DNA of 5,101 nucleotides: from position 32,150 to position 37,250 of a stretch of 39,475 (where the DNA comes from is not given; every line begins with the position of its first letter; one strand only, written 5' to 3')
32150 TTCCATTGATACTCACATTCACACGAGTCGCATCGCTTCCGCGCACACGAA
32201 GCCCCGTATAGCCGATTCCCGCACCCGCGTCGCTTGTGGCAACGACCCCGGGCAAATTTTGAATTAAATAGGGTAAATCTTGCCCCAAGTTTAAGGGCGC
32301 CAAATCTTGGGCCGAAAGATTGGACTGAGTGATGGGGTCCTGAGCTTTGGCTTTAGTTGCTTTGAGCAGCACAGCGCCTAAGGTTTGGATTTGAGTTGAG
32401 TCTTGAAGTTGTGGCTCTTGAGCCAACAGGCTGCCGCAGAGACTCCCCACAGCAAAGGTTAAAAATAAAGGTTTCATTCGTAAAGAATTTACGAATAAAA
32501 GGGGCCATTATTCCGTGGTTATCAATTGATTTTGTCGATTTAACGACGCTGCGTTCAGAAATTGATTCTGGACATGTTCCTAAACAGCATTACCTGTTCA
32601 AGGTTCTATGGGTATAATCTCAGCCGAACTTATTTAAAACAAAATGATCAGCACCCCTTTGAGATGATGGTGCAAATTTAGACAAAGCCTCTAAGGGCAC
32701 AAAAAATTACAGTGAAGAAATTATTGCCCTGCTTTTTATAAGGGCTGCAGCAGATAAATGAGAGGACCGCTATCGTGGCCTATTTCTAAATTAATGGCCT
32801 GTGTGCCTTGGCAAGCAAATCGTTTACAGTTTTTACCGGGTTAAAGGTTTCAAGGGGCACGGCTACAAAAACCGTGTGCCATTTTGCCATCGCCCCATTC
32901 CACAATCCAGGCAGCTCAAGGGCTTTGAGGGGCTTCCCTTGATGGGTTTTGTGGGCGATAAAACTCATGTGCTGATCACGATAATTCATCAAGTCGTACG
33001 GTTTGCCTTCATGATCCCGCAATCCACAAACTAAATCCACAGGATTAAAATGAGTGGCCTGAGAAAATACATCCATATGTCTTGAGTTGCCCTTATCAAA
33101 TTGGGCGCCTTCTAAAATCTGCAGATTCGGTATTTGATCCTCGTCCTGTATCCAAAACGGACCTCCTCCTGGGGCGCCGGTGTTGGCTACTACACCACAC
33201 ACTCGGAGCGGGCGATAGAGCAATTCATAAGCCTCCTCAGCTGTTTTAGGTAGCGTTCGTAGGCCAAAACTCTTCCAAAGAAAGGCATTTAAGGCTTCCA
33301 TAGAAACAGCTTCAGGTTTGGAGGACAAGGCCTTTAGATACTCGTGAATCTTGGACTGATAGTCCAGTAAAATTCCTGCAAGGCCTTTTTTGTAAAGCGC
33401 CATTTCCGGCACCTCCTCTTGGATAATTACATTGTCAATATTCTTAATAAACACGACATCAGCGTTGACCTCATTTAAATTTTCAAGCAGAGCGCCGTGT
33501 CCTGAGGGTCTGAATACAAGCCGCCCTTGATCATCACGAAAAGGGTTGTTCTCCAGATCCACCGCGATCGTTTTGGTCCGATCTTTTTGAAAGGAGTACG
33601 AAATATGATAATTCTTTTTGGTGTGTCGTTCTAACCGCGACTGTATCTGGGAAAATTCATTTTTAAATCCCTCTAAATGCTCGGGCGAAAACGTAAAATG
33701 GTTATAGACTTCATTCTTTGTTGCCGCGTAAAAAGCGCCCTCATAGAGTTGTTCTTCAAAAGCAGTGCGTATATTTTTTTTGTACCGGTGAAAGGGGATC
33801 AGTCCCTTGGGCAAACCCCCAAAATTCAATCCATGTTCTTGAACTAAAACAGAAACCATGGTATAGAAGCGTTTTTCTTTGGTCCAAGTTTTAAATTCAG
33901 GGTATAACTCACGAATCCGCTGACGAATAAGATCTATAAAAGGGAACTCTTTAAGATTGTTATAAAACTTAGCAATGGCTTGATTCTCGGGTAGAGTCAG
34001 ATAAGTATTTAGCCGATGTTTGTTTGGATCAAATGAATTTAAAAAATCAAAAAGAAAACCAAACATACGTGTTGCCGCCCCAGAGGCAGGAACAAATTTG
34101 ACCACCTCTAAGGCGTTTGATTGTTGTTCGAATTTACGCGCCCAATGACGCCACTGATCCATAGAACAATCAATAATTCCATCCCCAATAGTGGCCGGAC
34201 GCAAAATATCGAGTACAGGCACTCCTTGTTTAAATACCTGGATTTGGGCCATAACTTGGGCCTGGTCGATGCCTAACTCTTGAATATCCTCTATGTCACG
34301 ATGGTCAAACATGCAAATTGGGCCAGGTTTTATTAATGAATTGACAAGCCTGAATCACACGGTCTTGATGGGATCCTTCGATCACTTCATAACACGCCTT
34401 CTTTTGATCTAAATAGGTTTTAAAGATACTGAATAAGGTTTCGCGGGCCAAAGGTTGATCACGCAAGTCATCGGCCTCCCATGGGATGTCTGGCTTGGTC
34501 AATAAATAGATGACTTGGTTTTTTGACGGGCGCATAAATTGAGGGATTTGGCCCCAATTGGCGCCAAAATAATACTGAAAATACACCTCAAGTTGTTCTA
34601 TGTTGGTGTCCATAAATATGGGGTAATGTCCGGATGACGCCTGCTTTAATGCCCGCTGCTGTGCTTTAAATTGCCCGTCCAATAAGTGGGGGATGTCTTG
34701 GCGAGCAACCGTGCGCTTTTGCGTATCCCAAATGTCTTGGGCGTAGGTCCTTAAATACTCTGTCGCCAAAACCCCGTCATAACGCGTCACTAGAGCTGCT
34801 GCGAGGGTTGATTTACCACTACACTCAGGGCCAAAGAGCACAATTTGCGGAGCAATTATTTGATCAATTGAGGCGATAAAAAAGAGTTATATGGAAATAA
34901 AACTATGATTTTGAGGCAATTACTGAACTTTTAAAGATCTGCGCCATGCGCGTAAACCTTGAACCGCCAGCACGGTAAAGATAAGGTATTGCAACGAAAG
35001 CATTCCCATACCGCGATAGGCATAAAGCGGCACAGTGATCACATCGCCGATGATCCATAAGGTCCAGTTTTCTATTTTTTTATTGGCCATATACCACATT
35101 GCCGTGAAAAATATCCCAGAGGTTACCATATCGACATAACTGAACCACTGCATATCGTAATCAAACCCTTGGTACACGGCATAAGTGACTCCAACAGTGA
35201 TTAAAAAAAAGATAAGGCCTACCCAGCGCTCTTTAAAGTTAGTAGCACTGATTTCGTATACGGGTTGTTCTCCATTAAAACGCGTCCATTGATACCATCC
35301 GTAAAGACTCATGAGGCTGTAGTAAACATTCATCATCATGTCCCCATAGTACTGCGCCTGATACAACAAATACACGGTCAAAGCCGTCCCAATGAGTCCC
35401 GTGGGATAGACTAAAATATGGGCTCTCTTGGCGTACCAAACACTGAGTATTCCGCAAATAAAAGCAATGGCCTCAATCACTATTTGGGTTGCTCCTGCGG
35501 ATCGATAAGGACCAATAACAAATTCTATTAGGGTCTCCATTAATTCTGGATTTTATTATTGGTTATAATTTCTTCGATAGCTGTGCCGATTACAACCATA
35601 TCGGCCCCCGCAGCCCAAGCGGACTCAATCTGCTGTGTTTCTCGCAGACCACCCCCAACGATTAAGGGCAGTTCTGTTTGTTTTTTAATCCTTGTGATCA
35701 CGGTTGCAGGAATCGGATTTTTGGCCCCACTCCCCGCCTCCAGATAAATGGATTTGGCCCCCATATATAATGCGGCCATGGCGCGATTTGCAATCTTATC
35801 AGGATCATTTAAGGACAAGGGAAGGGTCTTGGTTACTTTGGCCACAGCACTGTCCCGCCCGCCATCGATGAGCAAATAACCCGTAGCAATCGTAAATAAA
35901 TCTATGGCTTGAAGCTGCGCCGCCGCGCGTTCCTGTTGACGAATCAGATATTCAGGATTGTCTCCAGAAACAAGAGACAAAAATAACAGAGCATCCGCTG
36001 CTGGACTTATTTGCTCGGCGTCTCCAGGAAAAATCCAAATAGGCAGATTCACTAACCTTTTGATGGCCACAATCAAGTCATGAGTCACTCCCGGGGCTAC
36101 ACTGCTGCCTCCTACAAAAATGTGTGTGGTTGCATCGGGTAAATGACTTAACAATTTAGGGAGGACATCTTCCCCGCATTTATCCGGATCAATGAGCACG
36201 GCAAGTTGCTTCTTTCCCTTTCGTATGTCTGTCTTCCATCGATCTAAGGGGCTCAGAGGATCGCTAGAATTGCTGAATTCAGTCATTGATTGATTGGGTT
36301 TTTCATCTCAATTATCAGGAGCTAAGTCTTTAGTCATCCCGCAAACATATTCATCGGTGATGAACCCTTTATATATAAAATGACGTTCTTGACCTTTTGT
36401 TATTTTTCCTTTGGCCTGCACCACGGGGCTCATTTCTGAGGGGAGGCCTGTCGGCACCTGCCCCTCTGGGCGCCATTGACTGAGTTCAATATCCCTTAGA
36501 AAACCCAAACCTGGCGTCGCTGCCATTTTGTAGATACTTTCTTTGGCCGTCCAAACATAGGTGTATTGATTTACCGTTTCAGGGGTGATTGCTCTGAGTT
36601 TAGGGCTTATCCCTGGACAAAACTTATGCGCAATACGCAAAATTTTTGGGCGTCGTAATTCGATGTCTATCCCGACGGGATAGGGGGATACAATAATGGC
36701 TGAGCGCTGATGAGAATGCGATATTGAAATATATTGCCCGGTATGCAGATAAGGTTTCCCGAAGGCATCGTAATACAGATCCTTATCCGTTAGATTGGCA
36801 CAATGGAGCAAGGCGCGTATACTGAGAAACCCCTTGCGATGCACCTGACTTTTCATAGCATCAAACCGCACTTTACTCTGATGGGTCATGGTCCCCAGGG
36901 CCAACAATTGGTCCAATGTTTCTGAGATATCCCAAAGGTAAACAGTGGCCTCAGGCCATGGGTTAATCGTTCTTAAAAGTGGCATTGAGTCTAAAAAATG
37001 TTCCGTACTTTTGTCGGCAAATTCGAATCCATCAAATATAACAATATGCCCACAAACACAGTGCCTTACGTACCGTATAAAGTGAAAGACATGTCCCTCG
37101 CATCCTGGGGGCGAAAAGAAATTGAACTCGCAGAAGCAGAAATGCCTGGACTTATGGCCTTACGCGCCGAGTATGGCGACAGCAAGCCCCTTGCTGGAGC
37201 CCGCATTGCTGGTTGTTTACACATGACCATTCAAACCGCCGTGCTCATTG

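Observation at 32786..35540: pnuC / RNK-only kinase / DUF4301 module: candidate undescribed nucleotidyltransferase step in riboside-vitamin salvage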

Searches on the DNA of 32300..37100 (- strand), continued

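Call 64: search_with_rna_model(model_id=R1, sources=[window, L001, L002, L003, L004, L005, L006, L007, L008, L009, L010, L011, L012, L013, L014, L015, L016, L017, L018, L019, L020, L021, L022, L023, L024, L025, L026, L027, L028, L029, L030, L031, L032, L033, L034, L035, L036, L037, L038, L039, L040, L041, L042, L043, L044, L045, L046, L047, L048, L049, L050, L051, L052, L053, L054, L055, L056, L057, L058, L059, L060, L061, L062, L063, L064, L065, L066, L067, L068, L069, L070, L071, L072, L073, L074, L075, L076, L077, L078, L079, L080, L081, L082, L084, L085, L086, L087], max_evalue=0.01)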
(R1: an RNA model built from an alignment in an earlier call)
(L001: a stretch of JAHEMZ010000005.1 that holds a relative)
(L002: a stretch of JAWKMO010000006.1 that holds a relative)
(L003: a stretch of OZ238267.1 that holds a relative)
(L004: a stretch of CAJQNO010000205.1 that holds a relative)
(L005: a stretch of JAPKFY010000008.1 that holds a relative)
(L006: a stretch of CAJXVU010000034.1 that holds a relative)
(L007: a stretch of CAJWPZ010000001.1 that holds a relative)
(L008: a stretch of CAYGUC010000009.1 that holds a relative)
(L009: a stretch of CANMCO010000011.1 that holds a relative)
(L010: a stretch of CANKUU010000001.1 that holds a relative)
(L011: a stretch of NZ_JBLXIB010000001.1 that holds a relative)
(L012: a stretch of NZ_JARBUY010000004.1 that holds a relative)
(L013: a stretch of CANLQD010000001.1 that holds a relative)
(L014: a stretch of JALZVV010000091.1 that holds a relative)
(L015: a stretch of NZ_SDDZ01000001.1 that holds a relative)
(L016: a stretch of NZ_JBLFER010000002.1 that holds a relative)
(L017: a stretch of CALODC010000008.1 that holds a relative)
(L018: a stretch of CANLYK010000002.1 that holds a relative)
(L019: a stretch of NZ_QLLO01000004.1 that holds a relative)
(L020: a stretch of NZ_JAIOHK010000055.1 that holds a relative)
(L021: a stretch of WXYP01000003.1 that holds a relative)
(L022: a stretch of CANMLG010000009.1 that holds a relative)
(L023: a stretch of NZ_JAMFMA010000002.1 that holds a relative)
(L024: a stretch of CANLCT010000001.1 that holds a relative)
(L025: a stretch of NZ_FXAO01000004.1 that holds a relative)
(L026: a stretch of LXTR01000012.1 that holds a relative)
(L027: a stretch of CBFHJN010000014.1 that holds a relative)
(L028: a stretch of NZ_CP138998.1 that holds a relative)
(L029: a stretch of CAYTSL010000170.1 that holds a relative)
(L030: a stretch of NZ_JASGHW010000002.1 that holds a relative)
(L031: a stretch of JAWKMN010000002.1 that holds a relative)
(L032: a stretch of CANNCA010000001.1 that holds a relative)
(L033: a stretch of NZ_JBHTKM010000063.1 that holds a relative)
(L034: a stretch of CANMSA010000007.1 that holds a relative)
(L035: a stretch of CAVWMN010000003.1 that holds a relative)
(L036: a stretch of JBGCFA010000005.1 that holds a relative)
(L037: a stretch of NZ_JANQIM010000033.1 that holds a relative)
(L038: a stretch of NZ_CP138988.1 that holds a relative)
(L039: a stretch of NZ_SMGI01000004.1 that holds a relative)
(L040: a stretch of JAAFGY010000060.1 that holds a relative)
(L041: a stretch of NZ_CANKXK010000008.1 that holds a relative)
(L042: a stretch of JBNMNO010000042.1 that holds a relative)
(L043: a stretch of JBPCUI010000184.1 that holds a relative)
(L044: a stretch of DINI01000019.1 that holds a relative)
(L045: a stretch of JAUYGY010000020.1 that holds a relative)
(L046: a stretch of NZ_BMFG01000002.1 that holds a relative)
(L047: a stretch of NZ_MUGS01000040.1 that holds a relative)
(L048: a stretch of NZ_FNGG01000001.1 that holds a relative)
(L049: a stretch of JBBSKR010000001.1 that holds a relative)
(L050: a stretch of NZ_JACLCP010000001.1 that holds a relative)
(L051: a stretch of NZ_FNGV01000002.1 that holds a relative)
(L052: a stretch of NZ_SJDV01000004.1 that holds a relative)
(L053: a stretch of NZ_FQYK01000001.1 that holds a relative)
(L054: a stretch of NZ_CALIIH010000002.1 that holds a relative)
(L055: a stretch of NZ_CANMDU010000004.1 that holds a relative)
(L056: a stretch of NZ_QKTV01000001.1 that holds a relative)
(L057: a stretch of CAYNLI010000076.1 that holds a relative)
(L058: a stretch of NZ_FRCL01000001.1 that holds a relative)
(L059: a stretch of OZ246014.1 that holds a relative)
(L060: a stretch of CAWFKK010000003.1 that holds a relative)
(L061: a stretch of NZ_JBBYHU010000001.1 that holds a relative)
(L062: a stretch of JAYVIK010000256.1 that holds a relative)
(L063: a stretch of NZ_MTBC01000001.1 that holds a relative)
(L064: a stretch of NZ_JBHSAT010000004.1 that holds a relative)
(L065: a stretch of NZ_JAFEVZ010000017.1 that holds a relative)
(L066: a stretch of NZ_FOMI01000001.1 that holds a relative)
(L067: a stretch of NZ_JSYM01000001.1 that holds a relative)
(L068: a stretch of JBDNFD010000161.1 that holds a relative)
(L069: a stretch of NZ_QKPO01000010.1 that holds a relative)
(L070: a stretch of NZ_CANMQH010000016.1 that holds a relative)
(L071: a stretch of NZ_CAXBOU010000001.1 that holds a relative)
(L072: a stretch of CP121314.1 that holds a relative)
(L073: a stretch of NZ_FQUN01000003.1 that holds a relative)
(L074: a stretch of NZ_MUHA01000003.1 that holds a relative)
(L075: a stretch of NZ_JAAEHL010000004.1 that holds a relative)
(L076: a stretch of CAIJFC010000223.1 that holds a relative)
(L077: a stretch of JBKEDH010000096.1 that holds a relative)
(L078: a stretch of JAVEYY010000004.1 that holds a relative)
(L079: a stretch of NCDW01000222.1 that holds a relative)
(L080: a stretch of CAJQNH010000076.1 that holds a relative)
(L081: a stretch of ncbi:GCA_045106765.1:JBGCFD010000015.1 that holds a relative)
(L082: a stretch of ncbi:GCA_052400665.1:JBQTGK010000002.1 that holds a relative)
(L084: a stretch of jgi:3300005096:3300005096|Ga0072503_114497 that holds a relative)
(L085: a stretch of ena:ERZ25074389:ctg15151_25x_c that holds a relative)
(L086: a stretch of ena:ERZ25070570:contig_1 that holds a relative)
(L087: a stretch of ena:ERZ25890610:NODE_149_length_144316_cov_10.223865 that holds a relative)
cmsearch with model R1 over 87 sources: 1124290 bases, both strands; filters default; matches with E-value up to 0.01: 65.
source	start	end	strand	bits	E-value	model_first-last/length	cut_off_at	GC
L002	7989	8094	+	95.3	4.8e-22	1-103/103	no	0.4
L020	7947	8045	+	93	1.9e-21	1-103/103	no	0.49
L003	7956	8055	+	92.9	2e-21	1-103/103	no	0.39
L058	8055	8156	+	92.2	3.1e-21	1-103/103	no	0.4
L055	8161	8263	+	92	3.5e-21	1-103/103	no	0.45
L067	8006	8108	+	91.8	3.9e-21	1-103/103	no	0.39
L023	8063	8166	+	91.1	6.3e-21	1-103/103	no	0.48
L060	12157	12266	+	90.9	7.1e-21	1-103/103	no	0.45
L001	6020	6126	+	90.4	9.2e-21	1-103/103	no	0.37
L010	13235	13338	+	90.3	1e-20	1-103/103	no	0.49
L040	7731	7833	+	90.1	1.1e-20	1-103/103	no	0.44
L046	8031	8134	+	89.8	1.4e-20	1-103/103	no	0.44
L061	8005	8107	+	89.6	1.6e-20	1-103/103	no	0.43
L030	7953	8053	+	88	4.2e-20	1-103/103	no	0.55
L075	8075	8177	+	87.4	6e-20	1-103/103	no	0.43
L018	12511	12613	+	87.2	6.9e-20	1-103/103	no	0.5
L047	8015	8117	+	85.9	1.5e-19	1-103/103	no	0.43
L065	9054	9156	+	85.1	2.4e-19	1-103/103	no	0.43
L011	12806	12905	+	84.7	3.1e-19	1-103/103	no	0.42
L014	4174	4277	+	84.4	3.6e-19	1-103/103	no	0.41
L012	7707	7846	+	84.2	4.2e-19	1-103/103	no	0.46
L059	8127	8229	+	83.7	5.6e-19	1-103/103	no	0.53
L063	12582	12686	+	83.1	8.4e-19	1-103/103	no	0.5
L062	11789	11902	-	83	8.8e-19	1-103/103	no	0.43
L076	6901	7014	+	82.9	9.1e-19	1-103/103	no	0.43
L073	13034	13151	+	82.7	1e-18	1-103/103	no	0.47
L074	8232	8333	+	81.8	1.8e-18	1-103/103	no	0.44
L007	7996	8138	+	80.1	5.2e-18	1-103/103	no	0.34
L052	12995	13092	+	79.4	7.8e-18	1-103/103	no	0.53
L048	12611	12726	+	77.9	1.9e-17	1-103/103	no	0.53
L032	13019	13166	+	77.5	2.5e-17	1-103/103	no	0.44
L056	8014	8117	+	76.7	4e-17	1-103/103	no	0.46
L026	7582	7730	+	76.6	4.3e-17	1-103/103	no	0.52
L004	4537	4673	+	76.5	4.6e-17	1-103/103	no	0.42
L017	7593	7720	+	76.4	4.8e-17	1-103/103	no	0.45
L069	8001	8100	+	74.7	1.4e-16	1-103/103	no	0.4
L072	8008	8108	+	74.2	1.9e-16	1-103/103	no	0.41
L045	7941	8122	+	73.2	3.5e-16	1-103/103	no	0.4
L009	12530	12652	+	72.5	5.3e-16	1-103/103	no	0.44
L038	8017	8116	+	71.9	7.8e-16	1-103/103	no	0.36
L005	6698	6870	+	70.9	1.4e-15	1-103/103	no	0.43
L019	8081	8176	+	70.4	1.9e-15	1-103/103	no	0.38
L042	7999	8098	+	70.2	2.1e-15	1-103/103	no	0.46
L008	12799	12907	+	70.1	2.3e-15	1-103/103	no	0.44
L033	8085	8185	+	69.5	3.3e-15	1-103/103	no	0.42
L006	6180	6280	+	69.4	3.6e-15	1-103/103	no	0.39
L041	8012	8107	+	69.4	3.7e-15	1-103/103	no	0.41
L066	8007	8106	+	68.9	4.7e-15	1-103/103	no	0.46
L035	12877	13006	+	68.9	5e-15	1-103/103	no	0.48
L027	5567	5662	+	67.9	9e-15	1-103/103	no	0.4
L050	8020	8114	+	67.8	9.5e-15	1-103/103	no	0.45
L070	8028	8128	+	66.8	1.7e-14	1-103/103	no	0.43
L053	8013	8108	+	65.6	3.6e-14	1-103/103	no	0.41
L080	7634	7796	+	64.6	6.9e-14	1-103/103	no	0.4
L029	4573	4654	+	61.3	5.1e-13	1-84/103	3'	0.43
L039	8006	8173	+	60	1.1e-12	1-103/103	no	0.42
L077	8077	8241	+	59.8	1.2e-12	1-103/103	no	0.37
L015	8293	8467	+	58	3.7e-12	1-103/103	no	0.36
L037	8173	8362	+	56.8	8e-12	1-103/103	no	0.36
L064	8061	8225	+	53.6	5.7e-11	1-103/103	no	0.36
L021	7651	7756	+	49.2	8.1e-10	1-103/103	no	0.38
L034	13468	13524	+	42.6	4.5e-08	1-50/103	3'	0.47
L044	8109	8184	+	38.2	6.9e-07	1-103/103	no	0.38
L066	10589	10695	+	30.4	8.1e-05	1-103/103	no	0.33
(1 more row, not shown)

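Call 65: search_with_rna_model(model_id=R1, sources=[L089, L090, L091, L092, L093, L094, L095, L096, L097, L098, L099, L100, L101, L102, L103, L104, L105, L106, L107, L108, L109, L110, L111, L112, L113, L114, L115, L116, L117, L118, L119, L120, L121, L122, L123, L124, L125, L126, L127, L128, L129, L130, L131, L132, L133, L134, L135], max_evalue=0.01)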
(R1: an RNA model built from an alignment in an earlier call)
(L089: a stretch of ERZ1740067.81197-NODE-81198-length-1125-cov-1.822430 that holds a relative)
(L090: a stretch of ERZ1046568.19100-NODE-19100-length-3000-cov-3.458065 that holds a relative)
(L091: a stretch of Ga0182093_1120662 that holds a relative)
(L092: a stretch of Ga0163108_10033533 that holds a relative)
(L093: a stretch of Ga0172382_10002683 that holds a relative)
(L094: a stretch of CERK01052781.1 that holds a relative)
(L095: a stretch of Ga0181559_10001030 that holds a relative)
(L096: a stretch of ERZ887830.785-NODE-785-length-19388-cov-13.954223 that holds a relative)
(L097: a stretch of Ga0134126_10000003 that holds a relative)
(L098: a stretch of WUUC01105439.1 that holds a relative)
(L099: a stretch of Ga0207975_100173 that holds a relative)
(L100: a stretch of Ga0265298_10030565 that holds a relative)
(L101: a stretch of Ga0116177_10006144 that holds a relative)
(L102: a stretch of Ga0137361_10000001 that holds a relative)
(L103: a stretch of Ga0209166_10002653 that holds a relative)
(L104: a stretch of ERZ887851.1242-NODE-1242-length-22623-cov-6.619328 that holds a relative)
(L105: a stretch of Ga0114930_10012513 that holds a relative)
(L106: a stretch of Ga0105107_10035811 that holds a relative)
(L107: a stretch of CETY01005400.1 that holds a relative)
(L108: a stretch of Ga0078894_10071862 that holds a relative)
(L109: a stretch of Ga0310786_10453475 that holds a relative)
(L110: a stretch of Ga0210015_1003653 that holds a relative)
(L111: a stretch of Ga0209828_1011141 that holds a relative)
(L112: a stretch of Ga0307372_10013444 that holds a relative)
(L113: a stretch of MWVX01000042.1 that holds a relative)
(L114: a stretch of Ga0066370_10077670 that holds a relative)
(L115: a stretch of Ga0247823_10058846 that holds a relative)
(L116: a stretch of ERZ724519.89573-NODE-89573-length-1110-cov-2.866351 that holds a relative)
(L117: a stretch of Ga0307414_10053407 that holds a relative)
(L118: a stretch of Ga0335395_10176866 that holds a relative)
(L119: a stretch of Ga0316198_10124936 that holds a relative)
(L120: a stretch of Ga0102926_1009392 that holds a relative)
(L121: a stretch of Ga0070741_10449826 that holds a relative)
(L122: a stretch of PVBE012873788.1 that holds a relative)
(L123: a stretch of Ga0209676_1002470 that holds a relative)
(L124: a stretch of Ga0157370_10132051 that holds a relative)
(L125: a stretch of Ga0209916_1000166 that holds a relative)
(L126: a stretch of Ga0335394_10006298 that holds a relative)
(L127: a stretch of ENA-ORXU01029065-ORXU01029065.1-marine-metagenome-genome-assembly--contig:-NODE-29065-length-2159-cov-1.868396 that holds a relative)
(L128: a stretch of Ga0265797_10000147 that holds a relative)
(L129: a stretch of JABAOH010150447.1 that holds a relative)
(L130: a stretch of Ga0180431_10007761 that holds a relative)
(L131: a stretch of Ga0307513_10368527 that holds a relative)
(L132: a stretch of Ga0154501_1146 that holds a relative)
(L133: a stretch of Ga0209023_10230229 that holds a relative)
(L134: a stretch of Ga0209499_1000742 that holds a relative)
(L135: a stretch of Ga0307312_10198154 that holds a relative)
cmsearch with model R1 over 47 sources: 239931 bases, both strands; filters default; matches with E-value up to 0.01: 8.
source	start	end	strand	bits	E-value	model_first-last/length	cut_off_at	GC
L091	6056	6154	+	97.1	3.4e-23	1-103/103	no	0.42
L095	4557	4660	+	92.7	4.8e-22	1-103/103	no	0.48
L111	2339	2441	+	91.5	1e-21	1-103/103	no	0.51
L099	6545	6680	+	81.9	3.8e-19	1-103/103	no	0.4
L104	4514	4620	+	80.2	1.1e-18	1-103/103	no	0.49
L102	759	859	+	63.1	3.6e-14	1-103/103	no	0.65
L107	3139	3235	+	41.7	1.7e-08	1-103/103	no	0.53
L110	4518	4622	+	31.7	7.9e-06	1-103/103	no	0.59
